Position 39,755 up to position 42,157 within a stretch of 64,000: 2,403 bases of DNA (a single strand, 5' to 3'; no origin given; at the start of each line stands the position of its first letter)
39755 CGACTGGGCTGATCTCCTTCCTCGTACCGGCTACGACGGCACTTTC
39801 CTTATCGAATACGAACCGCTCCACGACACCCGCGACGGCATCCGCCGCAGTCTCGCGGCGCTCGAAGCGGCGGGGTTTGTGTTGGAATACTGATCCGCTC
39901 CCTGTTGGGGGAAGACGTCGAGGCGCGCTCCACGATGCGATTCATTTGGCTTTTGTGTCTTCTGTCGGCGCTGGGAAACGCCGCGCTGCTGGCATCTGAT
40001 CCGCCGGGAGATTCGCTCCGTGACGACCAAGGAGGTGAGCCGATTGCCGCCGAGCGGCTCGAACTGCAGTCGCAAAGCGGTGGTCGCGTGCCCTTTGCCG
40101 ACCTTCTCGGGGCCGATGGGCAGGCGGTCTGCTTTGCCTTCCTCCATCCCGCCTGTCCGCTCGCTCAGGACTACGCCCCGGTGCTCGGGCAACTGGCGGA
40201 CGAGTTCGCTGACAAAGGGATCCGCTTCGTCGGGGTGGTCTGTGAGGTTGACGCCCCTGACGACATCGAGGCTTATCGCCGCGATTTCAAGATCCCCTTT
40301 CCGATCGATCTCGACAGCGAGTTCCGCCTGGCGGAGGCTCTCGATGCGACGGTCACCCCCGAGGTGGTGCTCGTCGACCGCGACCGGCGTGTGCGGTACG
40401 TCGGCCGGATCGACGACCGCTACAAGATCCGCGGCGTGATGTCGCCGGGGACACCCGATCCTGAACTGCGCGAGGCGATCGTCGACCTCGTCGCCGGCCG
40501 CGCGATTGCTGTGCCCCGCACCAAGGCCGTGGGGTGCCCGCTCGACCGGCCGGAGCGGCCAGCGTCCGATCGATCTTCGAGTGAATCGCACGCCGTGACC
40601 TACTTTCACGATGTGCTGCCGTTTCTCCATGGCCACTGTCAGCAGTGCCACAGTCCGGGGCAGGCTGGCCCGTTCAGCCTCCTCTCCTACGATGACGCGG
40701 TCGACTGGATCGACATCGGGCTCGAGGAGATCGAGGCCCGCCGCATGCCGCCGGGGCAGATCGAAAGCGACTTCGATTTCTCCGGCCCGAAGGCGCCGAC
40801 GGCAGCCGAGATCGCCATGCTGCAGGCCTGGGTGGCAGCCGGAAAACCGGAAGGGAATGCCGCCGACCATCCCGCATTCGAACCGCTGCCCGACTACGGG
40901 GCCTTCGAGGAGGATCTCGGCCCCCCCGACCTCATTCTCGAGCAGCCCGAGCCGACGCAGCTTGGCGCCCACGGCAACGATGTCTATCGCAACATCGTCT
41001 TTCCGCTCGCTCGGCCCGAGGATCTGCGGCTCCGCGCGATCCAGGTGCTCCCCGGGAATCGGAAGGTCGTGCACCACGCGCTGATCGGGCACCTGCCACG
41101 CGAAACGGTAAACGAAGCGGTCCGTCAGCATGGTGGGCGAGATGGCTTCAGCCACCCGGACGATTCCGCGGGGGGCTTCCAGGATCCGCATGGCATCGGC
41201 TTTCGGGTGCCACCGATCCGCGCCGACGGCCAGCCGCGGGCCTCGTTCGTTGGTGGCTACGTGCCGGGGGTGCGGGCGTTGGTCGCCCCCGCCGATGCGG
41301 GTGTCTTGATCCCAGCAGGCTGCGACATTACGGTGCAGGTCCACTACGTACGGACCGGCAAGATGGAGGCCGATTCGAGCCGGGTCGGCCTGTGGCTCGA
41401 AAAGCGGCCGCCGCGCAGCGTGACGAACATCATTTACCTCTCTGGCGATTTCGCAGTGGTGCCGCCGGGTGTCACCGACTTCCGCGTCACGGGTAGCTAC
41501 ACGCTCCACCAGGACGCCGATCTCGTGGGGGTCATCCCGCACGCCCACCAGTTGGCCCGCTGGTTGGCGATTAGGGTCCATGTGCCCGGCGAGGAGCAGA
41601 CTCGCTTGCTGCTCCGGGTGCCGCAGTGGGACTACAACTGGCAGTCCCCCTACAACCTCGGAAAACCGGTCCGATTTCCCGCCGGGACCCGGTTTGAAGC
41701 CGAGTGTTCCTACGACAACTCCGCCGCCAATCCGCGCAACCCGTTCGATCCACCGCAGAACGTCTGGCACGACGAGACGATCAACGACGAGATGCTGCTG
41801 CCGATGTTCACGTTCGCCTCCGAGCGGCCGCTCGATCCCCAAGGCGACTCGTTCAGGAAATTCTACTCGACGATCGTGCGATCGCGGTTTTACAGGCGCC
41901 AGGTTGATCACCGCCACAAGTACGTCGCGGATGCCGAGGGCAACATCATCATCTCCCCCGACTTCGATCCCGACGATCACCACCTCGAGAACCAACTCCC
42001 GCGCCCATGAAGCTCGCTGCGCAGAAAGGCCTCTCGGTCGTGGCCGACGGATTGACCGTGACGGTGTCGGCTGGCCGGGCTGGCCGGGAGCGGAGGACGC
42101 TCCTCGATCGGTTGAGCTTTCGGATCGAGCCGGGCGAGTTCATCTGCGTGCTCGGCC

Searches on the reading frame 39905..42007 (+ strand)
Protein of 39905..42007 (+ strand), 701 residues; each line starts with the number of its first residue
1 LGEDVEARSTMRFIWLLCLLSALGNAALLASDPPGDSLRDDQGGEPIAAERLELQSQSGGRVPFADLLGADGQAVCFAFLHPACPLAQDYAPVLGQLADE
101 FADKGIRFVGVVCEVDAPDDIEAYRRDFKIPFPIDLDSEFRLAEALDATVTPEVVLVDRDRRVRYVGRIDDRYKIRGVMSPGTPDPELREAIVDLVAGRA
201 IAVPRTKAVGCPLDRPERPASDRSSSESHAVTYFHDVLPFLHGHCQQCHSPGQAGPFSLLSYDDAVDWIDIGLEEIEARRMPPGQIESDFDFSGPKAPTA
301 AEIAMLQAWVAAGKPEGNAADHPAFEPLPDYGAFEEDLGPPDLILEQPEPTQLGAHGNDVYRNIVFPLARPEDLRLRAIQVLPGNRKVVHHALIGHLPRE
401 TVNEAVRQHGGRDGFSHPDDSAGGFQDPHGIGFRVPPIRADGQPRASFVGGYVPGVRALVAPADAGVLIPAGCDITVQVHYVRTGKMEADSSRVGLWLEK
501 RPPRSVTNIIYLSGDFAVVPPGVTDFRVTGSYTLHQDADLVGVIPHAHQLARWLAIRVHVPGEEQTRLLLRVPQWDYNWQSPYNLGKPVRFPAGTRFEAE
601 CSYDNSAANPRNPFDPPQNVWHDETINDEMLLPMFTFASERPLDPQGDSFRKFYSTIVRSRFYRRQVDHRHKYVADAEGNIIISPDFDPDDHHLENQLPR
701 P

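Call 67: search_protein_families(library=pfam, proteins=[window:39905-42007:+], max_evalue=0.00001)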
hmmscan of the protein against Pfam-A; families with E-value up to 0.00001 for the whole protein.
window:39905-42007:+ (701 aa): 2 families
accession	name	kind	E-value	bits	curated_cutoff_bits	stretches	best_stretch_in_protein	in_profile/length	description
PF00578.27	AhpC-TSA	-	2.4e-11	44.1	26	1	49-166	5-124/124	AhpC/TSA family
PF08534.16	Redoxin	-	2.5e-07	31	26.6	1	74-170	31-135/148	Redoxin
